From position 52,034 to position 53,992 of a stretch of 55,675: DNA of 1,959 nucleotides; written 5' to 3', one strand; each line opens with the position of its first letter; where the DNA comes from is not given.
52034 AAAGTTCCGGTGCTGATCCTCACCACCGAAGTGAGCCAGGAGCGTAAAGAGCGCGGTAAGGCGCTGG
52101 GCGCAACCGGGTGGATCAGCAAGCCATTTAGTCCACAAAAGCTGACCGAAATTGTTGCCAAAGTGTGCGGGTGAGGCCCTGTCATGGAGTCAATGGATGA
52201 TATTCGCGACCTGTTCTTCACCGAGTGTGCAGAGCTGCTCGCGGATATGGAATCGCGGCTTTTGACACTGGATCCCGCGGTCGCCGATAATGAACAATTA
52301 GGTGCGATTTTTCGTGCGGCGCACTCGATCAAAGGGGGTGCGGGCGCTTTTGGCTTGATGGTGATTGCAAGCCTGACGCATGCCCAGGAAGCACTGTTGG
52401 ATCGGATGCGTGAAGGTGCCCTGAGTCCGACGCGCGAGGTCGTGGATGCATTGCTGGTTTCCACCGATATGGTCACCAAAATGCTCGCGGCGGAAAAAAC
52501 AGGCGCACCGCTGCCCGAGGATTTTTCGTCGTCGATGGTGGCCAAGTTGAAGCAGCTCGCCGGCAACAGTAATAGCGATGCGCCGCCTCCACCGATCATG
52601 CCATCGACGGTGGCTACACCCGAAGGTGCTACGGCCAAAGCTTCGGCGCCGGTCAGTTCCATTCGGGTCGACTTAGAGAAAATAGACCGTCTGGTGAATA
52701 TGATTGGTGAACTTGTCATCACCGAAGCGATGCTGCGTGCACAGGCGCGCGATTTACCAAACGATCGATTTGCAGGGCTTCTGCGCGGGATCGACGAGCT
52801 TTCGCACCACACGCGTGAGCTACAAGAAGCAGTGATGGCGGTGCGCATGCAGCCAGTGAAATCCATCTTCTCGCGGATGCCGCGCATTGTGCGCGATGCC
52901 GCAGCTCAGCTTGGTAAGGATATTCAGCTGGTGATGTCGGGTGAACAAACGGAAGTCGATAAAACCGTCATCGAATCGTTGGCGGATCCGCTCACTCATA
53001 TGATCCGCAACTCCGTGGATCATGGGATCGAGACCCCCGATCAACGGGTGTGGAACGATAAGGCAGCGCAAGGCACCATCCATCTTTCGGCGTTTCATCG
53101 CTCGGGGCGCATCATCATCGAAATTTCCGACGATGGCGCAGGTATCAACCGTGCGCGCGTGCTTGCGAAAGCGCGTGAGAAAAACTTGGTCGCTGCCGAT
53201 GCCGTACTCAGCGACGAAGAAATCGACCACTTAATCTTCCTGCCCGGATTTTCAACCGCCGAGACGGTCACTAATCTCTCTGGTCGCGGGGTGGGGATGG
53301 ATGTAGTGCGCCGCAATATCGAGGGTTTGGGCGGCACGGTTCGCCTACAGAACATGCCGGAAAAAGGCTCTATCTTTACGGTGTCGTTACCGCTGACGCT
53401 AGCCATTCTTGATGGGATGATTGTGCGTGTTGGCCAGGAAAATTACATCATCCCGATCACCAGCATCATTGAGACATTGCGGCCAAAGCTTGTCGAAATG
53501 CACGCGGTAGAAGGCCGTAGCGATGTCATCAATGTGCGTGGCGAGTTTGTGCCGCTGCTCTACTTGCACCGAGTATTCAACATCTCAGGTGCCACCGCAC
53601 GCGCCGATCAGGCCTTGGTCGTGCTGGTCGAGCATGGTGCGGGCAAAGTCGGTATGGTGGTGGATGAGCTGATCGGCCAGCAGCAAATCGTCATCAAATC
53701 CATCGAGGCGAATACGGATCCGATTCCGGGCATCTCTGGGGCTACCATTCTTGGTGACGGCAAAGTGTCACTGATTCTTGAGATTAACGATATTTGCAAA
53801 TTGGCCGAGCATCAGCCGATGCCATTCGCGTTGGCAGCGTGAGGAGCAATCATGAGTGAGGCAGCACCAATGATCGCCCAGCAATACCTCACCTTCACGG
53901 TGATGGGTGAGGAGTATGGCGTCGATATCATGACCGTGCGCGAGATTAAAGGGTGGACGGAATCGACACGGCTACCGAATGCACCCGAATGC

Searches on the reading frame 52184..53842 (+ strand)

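Call 38: search_protein_families(library=pfam, proteins=[window:52184-53842:+], max_evalue=0.0001)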
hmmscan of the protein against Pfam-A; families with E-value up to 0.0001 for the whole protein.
window:52184-53842:+ (552 aa): 4 families
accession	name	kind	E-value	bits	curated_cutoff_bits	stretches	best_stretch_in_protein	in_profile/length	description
PF01584.24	CheW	-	4.5e-30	104.5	23.5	1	411-539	2-135/138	CheW-like domain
PF02895.20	H-kinase_dim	-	1.4e-18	67.6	23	1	158-220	2-68/68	Signal transducing histidine kinase, homodimeric domain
PF02518.31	HATPase_c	-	6.1e-17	62.5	26.4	1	268-405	4-110/111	Histidine kinase-, DNA gyrase B-, and HSP90-like ATPase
PF01627.28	Hpt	-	3.5e-15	56.5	24.6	1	7-90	2-74/84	Hpt domain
